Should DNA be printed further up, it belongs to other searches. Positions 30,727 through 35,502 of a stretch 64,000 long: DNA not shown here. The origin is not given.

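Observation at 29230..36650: Lower-G+C accessory island beside tRNA-Ser made only of conflict/defence-type genes, with no integrase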

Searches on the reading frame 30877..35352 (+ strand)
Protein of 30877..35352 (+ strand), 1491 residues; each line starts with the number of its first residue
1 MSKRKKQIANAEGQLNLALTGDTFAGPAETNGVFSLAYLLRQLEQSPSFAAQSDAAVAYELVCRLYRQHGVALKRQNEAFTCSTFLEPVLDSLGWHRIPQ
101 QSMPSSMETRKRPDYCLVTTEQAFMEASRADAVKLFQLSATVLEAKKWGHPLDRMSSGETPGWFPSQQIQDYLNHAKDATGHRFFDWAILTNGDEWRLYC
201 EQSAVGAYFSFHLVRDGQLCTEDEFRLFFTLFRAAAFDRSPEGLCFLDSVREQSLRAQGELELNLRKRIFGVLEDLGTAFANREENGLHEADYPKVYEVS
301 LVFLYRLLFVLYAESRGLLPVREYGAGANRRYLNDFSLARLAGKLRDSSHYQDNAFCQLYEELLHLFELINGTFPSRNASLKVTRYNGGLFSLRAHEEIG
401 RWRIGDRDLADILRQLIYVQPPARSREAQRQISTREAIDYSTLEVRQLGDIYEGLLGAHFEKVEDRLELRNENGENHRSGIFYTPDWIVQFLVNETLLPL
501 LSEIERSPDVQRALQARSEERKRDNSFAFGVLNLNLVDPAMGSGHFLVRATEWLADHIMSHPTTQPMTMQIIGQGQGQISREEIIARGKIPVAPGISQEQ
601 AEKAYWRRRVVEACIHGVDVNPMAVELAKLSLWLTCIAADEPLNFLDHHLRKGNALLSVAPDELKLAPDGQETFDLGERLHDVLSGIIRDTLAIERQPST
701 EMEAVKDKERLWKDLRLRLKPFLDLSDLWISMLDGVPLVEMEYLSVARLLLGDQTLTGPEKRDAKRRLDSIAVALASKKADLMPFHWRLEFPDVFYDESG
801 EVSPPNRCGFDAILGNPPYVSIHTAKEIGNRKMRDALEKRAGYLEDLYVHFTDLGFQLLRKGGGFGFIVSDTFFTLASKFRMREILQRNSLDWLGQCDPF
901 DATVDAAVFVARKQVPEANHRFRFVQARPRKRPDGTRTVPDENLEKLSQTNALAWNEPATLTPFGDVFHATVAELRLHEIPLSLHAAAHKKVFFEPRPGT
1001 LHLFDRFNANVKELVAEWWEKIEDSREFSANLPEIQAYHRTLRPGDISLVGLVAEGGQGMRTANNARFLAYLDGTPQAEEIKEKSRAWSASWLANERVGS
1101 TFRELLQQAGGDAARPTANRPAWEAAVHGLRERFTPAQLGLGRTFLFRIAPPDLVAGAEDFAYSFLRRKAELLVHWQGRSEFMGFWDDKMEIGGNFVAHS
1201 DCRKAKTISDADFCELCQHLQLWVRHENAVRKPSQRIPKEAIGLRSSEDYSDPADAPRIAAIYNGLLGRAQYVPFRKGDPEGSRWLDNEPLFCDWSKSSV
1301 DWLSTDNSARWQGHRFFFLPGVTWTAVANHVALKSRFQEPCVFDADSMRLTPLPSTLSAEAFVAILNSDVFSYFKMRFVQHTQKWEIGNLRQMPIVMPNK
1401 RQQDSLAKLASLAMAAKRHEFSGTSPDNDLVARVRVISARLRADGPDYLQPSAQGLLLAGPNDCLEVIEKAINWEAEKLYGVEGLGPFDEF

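Call 6: search_protein_families(library=pfam, proteins=[window:30877-35352:+], max_evalue=0.01)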
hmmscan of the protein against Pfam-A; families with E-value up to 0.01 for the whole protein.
window:30877-35352:+ (1491 aa): 3 families
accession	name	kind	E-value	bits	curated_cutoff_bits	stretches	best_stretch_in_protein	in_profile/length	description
PF07669.17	Eco57I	-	1.1e-24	87.9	25.3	1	614-891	2-159/171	Eco57I restriction-modification methylase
PF20473.4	MmeI_Mtase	-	0.00018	21.2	27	1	528-639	15-89/259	MmeI, DNA-methyltransferase domain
PF02384.22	N6_Mtase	-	0.00019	21.3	20.4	0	448-575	6-84/311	N-6 DNA Methylase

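Call 7: search_protein_families(library=padloc, proteins=[window:30877-35352:+], max_evalue=0.01)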
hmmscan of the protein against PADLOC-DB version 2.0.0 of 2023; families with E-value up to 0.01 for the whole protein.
window:30877-35352:+ (1491 aa): 55 families (the best 25 are shown)
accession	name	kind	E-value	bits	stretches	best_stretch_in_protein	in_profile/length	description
PDLC02643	DrmMI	-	2.1e-87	292.3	2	477-873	553-936/1347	DrmMI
PDLC02638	DrmMI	-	6.1e-63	211.3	2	474-869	548-934/935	DrmMI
PDLC03618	REase_MTase_IIG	-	5.4e-46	154.5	2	477-873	547-932/1429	Type IIG restriction enzyme-methyltransferase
PDLC02644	DrmMI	-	1.4e-39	133.8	1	477-913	63-489/988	DrmMI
PDLC02645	DrmMI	-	1.3e-37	127.5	2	477-660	547-714/772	DrmMI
PDLC03620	REase_MTase_IIG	-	1.3e-29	100.5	2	464-660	543-727/1378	Type IIG restriction enzyme-methyltransferase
PDLC03613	REase_MTase_IIG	-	3.6e-29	99.1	2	530-820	494-759/1250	Type IIG restriction enzyme-methyltransferase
PDLC03622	REase_MTase_IIG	-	5.1e-28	95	3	473-660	456-645/1524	Type IIG restriction enzyme-methyltransferase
PDLC03604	REase_MTase_IIG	-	6.6e-26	88.6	2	780-889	515-618/1011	Type IIG restriction enzyme-methyltransferase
PDLC03612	REase_MTase_IIG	-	8.8e-26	88.4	2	782-930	785-931/1247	Type IIG restriction enzyme-methyltransferase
PDLC02639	DrmMI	-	8.9e-26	88.4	2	603-677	331-404/803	DrmMI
PDLC03629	REase_MTase_IIG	-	1.3e-23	80.9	2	464-658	366-535/1182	Type IIG restriction enzyme-methyltransferase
PDLC02646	DrmMI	-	6e-23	78.9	2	600-660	39-99/792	DrmMI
PDLC03609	REase_MTase_IIG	-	1.1e-21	74.4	3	784-918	542-668/1066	Type IIG restriction enzyme-methyltransferase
PDLC03614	REase_MTase_IIG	-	8.2e-20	68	2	582-658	606-680/1584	Type IIG restriction enzyme-methyltransferase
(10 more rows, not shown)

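Call 8: search_protein_families(library=ncbifam, proteins=[window:30877-35352:+], max_evalue=0.01)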
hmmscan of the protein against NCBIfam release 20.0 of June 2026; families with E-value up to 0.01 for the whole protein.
window:30877-35352:+ (1491 aa): 4 families
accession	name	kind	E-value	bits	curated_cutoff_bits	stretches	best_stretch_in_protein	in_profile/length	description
NF033452.1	BREX_1_MTaseX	exception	4.6e-27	94.3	500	2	1269-1419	732-882/1210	BREX-1 system adenine-specific DNA-methyltransferase PglX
NF033454.1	BREX_5_MTaseX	exception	3.5e-12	44.7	900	1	1270-1414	721-860/1404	BREX-5 system adenine-specific DNA-methyltransferase PglX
NF033455.1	BREX_6_MTaseX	exception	1e-10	39.9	900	1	531-636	327-400/1319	BREX-6 system adenine-specific DNA-methyltransferase PglX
NF033451.1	BREX_2_MTaseX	equivalog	8.9e-09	33.6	400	1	480-557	196-248/1185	BREX-2 system adenine-specific DNA-methyltransferase PglX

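Call 16: find_encoding_contigs(protein=window:30877-35352:+, flank=10000, max_places=10)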
Protein window:30877-35352:+ (1491 aa): 4 contigs read that carry it; 1 place shown.
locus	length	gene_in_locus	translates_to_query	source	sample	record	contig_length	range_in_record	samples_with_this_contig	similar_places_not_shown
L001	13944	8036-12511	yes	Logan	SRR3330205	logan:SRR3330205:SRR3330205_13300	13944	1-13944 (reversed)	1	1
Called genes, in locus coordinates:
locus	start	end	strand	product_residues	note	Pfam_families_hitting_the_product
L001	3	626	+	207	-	?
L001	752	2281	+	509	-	PF02446:Glyco_hydro_77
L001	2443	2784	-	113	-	-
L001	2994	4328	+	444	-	PF00860:Xan_ur_permease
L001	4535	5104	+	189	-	PF01381:HTH_3 (weak)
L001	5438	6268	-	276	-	PF01764:Lipase_3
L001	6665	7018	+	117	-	-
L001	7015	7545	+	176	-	PF13560:HTH_31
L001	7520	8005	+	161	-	PF02556:SecB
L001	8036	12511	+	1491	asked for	PF07669:Eco57I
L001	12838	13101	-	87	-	-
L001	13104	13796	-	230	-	PF01541:GIY-YIG (weak), PF18755:RAMA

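Call 27: search_solved_structures(query=window:30877-35352:+, max_evalue=0.001)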
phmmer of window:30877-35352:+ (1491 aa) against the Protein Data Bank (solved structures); distinct sequences matched with E-value up to 0.001: 0.

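Call 93: search_dna_similar(query=window:30877-35352:+, collection=plasmids, mode=protein, max_evalue=1e-10, max_rows=12)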
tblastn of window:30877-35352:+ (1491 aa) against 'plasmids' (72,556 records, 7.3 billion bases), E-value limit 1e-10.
Records with a match: 214; places in all: 222; records where one place covers at least 80% of the query: 0.
Best place of each record, by identity: <60% 214.
By first word of the organism name: Borreliella 70; Borrelia 14; Thermus 11; Halobacterium 7; Planktothrix 7; Nostoc 6; Haloarcula 5; Halorussus 5; Sinorhizobium 5; Halalkalicoccus 3; and 67 more.
By predicted mobility (MOB-suite, as given by PLSDB): non-mobilizable 184; conjugative 19; mobilizable 11.
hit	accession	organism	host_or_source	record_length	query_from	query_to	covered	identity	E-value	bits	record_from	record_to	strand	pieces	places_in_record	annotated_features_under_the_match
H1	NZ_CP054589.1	Halolamina sp. CBA1230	solar salt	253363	33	945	61%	31.3%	4e-76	288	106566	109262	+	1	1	TaqI-like C-terminal specificity domain-containing protein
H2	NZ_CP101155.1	Natronomonas marina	cell culture,salt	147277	33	874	56%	32.9%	8e-79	297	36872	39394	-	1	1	TaqI-like C-terminal specificity domain-containing protein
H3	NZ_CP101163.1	Halorarius halobius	cell culture,salt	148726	33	874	56%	32.9%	8e-79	297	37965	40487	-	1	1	TaqI-like C-terminal specificity domain-containing protein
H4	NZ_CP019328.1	Natronorubrum daqingense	-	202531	27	899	59%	31.4%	5e-72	275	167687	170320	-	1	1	N-6 DNA methylase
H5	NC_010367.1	Halobacterium salinarum NRC-34001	-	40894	33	898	58%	31.4%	1e-80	303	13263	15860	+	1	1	class I SAM-dependent DNA methyltransferase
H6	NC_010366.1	Halobacterium salinarum NRC-34001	-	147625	33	898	58%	31.4%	1e-80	303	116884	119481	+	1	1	class I SAM-dependent DNA methyltransferase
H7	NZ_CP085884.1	Halobacterium salinarum NRC-34001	Genome,Canadian salted buffalo hide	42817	58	898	56%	31.7%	2e-79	299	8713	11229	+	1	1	none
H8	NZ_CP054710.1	Halarchaeum sp. CBA1220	solar salt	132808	33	890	58%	30.8%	3e-68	263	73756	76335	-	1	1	TaqI-like C-terminal specificity domain-containing protein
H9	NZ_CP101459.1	Natrononativus amylolyticus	cell culture,sediment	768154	33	889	57%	30.7%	3e-70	270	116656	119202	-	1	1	N-6 DNA methylase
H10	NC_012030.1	Halorubrum lacusprofundi ATCC 49239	-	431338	33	874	56%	31.2%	8e-77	291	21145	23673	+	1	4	TaqI-like C-terminal specificity domain-containing protein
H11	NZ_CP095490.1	Halorientalis marina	cell culture,salt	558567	67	892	55%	31.4%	3e-75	286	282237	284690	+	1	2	Eco57I restriction-modification methylase domain-containing protein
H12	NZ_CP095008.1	Halococcus dombrowskii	Direct from delivered sample,Rock salt ...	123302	33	875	57%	30.8%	2e-68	263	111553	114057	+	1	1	N-6 DNA methylase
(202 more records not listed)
